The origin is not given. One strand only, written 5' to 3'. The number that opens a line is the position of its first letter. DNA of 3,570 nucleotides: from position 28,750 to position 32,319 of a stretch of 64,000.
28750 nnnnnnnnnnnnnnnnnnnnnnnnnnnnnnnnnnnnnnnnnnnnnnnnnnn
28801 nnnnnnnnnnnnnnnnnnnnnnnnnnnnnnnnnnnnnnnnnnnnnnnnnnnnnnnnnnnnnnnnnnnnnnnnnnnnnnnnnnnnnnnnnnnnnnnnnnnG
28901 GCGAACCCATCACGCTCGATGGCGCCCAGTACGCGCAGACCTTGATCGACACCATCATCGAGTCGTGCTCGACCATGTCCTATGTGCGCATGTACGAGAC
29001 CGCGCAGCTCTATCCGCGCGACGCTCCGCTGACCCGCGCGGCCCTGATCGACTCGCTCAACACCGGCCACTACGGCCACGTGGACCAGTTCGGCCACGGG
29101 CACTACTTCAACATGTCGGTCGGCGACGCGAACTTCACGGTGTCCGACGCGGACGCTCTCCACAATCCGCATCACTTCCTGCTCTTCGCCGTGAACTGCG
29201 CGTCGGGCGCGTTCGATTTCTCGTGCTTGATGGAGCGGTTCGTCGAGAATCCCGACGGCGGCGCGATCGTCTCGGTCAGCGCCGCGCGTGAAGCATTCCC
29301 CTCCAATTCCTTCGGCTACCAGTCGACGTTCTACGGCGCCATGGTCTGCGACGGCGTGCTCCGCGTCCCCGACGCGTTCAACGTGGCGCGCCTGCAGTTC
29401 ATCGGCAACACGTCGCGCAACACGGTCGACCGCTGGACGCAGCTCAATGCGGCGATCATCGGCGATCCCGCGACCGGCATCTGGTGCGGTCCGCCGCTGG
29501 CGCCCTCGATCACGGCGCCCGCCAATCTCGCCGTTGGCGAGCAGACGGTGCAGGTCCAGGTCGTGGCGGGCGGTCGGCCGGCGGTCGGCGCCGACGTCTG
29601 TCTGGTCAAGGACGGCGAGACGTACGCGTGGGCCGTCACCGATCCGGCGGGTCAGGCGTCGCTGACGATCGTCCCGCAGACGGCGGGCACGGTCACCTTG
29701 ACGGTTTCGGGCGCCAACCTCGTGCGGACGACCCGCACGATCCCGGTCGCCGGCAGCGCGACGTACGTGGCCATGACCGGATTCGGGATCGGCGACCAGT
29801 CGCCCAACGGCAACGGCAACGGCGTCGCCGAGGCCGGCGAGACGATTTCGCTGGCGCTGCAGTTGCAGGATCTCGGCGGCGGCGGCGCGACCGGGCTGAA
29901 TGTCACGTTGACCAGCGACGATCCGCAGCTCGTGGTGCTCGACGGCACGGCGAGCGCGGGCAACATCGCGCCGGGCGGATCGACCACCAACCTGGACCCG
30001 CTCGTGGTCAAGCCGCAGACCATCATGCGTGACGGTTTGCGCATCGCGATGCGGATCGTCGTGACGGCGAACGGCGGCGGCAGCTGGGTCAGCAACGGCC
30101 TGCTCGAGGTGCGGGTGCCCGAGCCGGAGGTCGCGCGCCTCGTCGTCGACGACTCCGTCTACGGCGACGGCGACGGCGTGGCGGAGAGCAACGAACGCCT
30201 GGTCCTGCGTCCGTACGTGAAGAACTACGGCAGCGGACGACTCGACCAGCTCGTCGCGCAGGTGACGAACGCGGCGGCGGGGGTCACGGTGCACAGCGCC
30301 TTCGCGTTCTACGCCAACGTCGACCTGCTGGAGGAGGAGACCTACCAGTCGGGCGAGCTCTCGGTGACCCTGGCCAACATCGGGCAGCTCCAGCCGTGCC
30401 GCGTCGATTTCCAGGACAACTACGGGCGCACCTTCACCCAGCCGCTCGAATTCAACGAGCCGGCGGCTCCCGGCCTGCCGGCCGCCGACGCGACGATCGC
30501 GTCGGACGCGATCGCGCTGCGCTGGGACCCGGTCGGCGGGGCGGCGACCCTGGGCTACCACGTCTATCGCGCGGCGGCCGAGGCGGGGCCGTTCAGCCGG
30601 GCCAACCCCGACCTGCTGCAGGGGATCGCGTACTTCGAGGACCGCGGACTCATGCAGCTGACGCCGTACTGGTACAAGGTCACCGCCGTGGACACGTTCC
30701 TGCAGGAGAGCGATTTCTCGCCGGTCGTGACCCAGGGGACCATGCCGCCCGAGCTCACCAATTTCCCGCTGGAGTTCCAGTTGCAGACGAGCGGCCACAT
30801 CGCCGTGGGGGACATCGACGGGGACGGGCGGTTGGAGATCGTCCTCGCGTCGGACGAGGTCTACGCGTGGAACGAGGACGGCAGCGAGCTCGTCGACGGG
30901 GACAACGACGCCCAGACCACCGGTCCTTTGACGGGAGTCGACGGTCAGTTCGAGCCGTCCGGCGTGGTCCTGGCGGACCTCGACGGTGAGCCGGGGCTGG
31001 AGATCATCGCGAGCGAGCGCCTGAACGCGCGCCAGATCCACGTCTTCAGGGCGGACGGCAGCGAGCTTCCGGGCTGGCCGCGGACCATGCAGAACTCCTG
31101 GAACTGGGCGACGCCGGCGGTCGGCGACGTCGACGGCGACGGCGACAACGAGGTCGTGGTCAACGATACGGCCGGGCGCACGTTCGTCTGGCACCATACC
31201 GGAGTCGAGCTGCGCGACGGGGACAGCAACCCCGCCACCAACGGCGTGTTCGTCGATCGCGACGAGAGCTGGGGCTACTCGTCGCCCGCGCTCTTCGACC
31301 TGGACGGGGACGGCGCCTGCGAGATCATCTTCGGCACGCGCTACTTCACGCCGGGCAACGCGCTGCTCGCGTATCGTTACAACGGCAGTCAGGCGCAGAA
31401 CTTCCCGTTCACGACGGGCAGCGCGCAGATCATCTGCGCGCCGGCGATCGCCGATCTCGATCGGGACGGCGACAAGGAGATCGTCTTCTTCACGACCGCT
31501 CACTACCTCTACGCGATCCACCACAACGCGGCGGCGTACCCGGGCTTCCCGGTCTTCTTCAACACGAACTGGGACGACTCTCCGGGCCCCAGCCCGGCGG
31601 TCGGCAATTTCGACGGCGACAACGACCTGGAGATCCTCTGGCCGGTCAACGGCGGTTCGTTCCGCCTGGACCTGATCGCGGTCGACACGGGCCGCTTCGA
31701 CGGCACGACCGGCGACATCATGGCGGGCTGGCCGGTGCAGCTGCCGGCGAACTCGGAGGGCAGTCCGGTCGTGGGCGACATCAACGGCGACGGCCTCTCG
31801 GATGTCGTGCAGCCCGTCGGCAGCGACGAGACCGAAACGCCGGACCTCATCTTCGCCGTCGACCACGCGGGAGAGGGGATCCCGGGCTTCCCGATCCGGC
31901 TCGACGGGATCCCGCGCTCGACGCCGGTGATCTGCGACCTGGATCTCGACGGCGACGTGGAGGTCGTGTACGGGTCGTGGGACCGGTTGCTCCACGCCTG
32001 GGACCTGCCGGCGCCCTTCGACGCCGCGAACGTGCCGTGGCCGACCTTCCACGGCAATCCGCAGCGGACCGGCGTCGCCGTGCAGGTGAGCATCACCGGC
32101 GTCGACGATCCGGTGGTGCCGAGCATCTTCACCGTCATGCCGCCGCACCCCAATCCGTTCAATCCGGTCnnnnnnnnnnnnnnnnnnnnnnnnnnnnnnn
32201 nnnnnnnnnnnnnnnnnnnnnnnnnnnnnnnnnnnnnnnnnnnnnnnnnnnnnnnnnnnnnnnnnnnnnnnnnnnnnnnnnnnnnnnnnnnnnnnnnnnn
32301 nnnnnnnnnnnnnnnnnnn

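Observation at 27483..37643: Near-perfect tandem duplication (2 x about 5 kb) of a complete promoter, giant secreted C25-peptidase/FG-GAP/T9SS gene and hairpin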

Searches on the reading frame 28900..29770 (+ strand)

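Call 47: search_solved_structures(query=window:28900-29770:+, max_evalue=1, show_alignments=3)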
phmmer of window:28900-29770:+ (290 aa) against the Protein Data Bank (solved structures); distinct sequences matched with E-value up to 1: 8.
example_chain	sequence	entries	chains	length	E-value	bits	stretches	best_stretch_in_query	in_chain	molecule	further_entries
1cvr_A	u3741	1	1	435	7e-05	25.6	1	41-286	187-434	GINGIPAIN R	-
4ief_B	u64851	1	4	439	0.0007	22.3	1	41-285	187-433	Gingipain R2 Mature Domain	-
3qva_A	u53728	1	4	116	0.023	17.4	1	219-278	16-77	Transthyretin-like protein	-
5ag8_A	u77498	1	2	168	0.097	15.3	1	198-287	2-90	GINGIPAIN R2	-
5ag9_A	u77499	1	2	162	0.14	14.8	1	198-287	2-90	Gingipain R2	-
2g1h_A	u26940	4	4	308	0.7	12.5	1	134-229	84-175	Malonyl CoA-acyl carrier protein transacylase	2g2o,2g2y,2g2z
1mla_A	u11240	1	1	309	0.7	12.5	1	134-229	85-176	MALONYL-COENZYME A ACYL CARRIER PROTEIN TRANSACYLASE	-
8w0n_A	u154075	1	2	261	0.92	12.1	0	102-180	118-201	IRED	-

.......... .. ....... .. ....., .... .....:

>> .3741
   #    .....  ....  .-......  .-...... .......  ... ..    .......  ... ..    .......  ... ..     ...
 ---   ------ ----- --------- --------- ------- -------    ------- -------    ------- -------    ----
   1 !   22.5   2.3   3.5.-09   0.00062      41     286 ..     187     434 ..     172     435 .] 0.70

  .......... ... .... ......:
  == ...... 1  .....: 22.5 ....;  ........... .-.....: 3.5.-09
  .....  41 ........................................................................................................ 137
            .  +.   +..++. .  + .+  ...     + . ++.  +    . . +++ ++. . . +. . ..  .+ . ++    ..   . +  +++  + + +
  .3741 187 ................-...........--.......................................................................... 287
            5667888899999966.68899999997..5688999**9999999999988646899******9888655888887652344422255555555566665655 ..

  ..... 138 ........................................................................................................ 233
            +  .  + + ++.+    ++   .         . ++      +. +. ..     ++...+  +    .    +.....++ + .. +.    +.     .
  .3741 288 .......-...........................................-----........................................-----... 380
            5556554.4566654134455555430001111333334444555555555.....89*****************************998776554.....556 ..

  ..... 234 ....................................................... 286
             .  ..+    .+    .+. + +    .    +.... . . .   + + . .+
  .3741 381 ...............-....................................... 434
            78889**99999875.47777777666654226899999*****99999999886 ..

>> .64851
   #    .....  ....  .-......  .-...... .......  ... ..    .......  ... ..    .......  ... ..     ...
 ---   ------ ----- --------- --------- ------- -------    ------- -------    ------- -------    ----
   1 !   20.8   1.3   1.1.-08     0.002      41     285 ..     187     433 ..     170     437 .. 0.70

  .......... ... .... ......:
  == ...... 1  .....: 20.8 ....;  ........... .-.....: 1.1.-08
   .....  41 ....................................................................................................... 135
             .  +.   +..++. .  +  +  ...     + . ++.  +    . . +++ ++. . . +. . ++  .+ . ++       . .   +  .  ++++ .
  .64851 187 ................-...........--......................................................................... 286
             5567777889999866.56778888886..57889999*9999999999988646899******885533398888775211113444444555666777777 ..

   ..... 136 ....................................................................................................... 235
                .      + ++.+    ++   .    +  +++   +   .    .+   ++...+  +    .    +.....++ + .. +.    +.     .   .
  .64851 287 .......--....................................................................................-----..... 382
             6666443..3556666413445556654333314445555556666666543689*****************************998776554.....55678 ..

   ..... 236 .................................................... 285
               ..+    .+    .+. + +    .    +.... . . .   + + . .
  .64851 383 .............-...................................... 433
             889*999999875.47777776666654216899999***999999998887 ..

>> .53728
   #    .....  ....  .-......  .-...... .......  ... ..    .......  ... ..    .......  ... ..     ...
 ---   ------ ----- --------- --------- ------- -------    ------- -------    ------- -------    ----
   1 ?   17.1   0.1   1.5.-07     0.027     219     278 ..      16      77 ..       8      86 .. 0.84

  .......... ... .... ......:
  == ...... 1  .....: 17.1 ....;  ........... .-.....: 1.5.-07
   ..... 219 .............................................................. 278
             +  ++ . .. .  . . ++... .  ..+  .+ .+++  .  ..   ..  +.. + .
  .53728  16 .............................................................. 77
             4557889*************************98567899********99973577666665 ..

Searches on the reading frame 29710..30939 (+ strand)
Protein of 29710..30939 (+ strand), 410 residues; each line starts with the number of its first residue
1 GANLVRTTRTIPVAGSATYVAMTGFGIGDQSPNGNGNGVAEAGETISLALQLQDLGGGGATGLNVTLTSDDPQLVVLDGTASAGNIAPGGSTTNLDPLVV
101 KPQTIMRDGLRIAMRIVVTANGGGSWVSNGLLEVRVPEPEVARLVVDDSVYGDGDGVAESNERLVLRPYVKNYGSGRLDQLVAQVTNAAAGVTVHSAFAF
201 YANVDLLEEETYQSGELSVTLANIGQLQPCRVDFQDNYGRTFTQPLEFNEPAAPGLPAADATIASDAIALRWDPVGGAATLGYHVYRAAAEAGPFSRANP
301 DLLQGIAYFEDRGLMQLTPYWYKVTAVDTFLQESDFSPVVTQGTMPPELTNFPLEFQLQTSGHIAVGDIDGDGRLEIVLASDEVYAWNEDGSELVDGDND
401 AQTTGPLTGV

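Call 49: search_protein_families(library=pfam, proteins=[window:29710-30939:+], max_evalue=1)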
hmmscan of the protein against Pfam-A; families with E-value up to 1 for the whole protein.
window:29710-30939:+ (410 aa): 2 families
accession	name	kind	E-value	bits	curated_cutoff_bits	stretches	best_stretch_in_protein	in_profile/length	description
PF13517.12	FG-GAP_3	-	0.00059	20.8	26.9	2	361-378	43-60/61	FG-GAP-like repeat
PF01839.29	FG-GAP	-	0.016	15.6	22.1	1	364-382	5-23/37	FG-GAP repeat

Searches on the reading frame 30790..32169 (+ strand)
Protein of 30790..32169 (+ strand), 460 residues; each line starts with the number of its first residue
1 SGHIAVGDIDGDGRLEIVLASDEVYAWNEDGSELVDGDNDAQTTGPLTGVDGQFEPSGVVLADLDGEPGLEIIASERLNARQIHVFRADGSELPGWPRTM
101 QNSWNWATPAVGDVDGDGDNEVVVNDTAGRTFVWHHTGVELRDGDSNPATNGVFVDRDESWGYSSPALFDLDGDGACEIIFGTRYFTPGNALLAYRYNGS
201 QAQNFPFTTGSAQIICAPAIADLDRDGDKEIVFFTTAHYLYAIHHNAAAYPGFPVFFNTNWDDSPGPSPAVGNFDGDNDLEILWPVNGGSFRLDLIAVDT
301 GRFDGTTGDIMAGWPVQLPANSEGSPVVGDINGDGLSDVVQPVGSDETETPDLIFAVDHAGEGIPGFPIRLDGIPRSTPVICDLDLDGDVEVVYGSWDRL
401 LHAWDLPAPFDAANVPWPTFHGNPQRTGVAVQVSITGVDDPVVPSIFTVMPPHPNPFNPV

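Call 49: search_protein_families(library=pfam, proteins=[window:30790-32169:+], max_evalue=1)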
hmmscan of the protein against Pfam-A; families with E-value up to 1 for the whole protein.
window:30790-32169:+ (460 aa): 7 families
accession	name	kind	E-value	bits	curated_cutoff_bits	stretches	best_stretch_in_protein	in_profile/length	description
PF13517.12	FG-GAP_3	-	1.1e-24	87.2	26.9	6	170-232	1-60/61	FG-GAP-like repeat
PF01839.29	FG-GAP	-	9.7e-13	48.1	22.1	4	106-129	2-32/37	FG-GAP repeat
PF15907.11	Itfg2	-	0.00021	21.1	27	0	111-137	80-108/330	Integrin-alpha FG-GAP repeat-containing protein 2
PF14783.12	BBS2_Mid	-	0.00093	19.7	27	0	4-24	2-22/108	Ciliary BBSome complex subunit 2, middle region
PF25292.1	Beta-prop_CGLA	-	0.037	13.9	26.8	0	4-34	34-66/316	Lambda-carrageenase beta-propeller domain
PF21348.3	RGL11_C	-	0.84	8.8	27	0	4-20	27-43/490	Rhamnogalacturonan lyase family 11, C-terminal domain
PF12256.14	TcdB_toxin_midN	-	0.96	9.2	24.8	0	327-360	31-62/181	Insecticide toxin TcdB middle/N-terminal region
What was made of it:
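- On FG-GAP / VCBS beta-propeller: PF13517 scores 87.2 bits with 6 stretches on aa 1061-1520 (call 49).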
